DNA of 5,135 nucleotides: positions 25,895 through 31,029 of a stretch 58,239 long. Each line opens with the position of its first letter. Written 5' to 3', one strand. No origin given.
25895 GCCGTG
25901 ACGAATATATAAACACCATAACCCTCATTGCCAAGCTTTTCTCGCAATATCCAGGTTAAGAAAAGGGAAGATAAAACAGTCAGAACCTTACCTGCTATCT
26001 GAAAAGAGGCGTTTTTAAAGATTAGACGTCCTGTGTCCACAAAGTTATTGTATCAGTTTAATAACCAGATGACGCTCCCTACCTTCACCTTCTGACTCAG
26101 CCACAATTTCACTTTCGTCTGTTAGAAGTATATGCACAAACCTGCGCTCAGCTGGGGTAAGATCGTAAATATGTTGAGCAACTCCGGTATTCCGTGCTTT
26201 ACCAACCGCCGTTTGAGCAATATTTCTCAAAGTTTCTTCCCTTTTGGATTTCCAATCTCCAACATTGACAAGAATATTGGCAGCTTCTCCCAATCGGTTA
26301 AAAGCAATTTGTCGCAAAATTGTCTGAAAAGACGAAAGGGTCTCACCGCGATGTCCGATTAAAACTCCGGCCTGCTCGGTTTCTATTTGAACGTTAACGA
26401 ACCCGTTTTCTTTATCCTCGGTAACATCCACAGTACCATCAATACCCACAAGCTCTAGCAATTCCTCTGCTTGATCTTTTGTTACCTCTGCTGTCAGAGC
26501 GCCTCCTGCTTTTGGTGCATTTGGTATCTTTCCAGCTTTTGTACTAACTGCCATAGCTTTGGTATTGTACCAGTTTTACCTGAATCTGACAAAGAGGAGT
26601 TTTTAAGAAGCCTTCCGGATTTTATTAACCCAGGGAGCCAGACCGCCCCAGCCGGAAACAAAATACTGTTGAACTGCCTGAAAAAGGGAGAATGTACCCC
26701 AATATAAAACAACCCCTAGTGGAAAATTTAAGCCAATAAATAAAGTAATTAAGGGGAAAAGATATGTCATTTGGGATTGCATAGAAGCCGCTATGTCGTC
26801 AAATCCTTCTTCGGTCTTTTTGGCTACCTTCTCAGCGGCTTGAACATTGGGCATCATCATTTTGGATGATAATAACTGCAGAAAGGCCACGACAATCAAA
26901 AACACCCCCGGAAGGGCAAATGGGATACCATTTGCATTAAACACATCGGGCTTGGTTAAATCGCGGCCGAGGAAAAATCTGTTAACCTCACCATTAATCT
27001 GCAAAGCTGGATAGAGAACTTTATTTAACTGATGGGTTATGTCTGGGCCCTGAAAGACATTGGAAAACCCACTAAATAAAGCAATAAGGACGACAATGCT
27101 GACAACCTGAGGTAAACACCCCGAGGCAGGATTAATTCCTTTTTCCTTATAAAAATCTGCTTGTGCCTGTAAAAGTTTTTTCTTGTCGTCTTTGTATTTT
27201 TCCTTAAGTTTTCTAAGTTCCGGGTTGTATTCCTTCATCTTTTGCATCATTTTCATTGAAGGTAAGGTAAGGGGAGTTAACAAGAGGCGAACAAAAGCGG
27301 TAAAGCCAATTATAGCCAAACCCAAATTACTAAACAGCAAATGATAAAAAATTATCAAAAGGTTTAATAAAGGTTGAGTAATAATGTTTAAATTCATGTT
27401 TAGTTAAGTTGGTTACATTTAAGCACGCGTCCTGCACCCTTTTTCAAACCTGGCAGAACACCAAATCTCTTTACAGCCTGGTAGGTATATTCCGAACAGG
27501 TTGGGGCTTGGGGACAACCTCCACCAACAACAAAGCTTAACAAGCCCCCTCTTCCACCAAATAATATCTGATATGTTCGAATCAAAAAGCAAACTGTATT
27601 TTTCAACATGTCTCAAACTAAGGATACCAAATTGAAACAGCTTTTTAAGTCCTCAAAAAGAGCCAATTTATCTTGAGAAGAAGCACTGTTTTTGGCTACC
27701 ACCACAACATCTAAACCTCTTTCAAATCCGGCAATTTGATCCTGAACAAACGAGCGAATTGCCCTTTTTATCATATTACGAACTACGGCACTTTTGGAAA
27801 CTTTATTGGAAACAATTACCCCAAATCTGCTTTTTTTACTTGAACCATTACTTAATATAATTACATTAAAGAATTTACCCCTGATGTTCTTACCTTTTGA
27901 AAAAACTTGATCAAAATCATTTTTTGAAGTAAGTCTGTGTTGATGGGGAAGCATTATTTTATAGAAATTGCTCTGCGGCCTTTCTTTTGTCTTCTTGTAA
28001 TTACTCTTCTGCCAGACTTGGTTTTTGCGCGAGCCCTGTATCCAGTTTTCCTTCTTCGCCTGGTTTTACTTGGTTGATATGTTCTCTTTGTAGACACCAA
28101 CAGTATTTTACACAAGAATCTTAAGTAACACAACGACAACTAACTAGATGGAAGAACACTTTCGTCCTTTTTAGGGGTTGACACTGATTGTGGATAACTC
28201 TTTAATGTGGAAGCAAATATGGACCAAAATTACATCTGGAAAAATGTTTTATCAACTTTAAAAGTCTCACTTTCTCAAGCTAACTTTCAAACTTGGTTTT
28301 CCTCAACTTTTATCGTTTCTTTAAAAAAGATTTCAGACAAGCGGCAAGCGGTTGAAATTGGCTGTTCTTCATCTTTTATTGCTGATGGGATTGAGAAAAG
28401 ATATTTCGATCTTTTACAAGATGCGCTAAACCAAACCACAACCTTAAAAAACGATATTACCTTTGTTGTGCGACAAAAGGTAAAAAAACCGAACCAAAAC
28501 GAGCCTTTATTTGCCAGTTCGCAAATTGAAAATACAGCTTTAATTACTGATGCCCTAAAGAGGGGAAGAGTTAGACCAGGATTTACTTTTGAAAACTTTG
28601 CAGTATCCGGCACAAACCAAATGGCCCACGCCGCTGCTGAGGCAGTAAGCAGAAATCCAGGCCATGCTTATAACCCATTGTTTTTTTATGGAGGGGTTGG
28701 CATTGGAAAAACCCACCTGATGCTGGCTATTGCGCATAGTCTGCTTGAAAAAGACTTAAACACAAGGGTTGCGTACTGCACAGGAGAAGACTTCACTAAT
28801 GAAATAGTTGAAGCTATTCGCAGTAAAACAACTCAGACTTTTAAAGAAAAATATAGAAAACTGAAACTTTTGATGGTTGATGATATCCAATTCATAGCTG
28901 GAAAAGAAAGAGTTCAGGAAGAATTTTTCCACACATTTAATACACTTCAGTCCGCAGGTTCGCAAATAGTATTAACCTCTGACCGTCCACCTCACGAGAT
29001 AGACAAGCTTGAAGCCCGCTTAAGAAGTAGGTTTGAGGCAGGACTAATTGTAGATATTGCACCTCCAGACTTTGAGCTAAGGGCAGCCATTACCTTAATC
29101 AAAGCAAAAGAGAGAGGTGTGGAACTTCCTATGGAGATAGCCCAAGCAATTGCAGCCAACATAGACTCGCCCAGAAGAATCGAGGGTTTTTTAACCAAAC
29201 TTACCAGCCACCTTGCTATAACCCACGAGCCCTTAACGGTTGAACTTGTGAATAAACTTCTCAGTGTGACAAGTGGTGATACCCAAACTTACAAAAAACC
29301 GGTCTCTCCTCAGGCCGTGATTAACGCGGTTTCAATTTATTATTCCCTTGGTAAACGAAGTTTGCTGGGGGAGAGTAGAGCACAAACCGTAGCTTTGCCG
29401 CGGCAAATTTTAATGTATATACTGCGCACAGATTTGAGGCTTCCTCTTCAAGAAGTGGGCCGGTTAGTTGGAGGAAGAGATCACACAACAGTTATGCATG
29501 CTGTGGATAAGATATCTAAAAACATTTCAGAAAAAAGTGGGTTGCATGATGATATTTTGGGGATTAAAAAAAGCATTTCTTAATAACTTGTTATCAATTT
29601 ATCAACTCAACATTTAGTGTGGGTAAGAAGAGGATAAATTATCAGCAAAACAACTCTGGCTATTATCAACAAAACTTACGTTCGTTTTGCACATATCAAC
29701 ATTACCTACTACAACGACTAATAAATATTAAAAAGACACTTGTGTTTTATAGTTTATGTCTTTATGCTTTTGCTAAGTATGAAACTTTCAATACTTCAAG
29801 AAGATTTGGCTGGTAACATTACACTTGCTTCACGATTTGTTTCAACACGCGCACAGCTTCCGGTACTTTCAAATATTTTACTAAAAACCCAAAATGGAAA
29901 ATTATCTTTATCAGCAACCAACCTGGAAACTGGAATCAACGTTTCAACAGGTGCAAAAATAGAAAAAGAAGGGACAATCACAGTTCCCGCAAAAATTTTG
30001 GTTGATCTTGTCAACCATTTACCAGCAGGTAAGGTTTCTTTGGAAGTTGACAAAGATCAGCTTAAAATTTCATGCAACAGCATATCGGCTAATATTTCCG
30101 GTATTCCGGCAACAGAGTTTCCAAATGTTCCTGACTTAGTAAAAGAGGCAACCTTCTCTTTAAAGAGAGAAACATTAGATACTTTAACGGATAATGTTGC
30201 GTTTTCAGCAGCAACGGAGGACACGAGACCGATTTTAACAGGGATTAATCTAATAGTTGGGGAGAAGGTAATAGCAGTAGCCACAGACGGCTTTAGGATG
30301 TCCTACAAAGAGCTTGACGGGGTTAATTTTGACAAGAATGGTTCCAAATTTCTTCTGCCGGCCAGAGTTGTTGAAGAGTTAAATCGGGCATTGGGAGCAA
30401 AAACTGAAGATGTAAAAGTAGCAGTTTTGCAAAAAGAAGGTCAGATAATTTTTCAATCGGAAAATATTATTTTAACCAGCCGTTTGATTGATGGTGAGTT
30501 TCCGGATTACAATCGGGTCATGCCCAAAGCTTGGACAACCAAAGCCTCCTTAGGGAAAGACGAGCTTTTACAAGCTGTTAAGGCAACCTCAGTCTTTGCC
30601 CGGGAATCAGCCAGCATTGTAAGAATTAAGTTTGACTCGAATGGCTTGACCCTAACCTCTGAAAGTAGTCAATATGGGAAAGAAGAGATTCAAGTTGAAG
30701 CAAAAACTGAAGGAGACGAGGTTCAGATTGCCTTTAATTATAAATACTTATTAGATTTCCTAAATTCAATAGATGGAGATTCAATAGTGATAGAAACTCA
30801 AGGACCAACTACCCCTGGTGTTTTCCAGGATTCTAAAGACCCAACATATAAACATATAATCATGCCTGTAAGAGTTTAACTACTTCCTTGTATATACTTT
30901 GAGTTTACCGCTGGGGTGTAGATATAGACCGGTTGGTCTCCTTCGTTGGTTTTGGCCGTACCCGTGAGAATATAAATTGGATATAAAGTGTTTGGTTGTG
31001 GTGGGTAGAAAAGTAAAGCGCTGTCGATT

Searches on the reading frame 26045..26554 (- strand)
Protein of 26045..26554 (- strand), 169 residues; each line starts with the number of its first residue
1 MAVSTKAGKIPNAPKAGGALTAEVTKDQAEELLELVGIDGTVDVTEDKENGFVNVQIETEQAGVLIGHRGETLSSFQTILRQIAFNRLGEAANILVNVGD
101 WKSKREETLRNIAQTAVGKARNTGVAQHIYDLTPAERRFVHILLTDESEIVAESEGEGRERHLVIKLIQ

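Call 77: search_protein_families(library=pfam, proteins=[window:26045-26554:-], max_evalue=0.001)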
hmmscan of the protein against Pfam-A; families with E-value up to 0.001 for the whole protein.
window:26045-26554:- (169 aa): 2 families
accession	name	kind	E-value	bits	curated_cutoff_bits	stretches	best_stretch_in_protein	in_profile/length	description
PF01424.28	R3H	-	2.9e-10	40.5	26.8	1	107-166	1-59/60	R3H domain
PF13083.13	KH_KhpA-B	-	1.5e-09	38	32.1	1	30-90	5-67/73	KhpA/KhpB, KH domain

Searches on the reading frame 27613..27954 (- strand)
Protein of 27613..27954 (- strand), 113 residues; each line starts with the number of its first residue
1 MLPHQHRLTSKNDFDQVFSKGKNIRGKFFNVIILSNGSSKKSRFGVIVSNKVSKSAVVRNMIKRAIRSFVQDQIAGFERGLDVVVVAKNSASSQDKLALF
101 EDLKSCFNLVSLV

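Call 77: search_protein_families(library=pfam, proteins=[window:27613-27954:-], max_evalue=0.001)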
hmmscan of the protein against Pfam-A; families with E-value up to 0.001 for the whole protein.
window:27613-27954:- (113 aa): 1 family
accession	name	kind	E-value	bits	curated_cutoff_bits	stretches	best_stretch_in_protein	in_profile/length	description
PF00825.24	Ribonuclease_P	-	1.5e-26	93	22.3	1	2-107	1-105/109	Ribonuclease P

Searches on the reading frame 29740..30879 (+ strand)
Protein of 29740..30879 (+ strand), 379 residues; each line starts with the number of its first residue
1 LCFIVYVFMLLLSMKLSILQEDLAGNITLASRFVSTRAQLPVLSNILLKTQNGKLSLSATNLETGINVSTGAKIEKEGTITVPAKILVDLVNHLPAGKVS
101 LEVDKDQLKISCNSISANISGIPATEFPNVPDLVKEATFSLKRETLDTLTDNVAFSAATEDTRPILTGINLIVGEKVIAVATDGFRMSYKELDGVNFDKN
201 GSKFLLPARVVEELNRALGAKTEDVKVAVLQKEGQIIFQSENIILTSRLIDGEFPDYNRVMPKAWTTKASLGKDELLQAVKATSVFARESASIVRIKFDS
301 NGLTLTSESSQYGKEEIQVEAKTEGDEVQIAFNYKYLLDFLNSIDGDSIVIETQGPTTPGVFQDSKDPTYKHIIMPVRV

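Call 9: search_protein_families(library=pfam, proteins=[window:29740-30879:+], max_evalue=0.001)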
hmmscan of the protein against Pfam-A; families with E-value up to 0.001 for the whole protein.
window:29740-30879:+ (379 aa): 3 families
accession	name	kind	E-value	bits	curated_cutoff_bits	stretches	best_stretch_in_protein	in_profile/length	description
PF00712.24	DNA_pol3_beta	-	4.2e-32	111.3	24.4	2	14-131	1-120/120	DNA polymerase III beta subunit, N-terminal domain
PF02767.21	DNA_pol3_beta_2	-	6.6e-31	107.4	27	1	141-256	2-116/116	DNA polymerase III beta subunit, central domain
PF02768.20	DNA_pol3_beta_3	-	5e-27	94.6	27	1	259-378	2-121/121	DNA polymerase III beta subunit, C-terminal domain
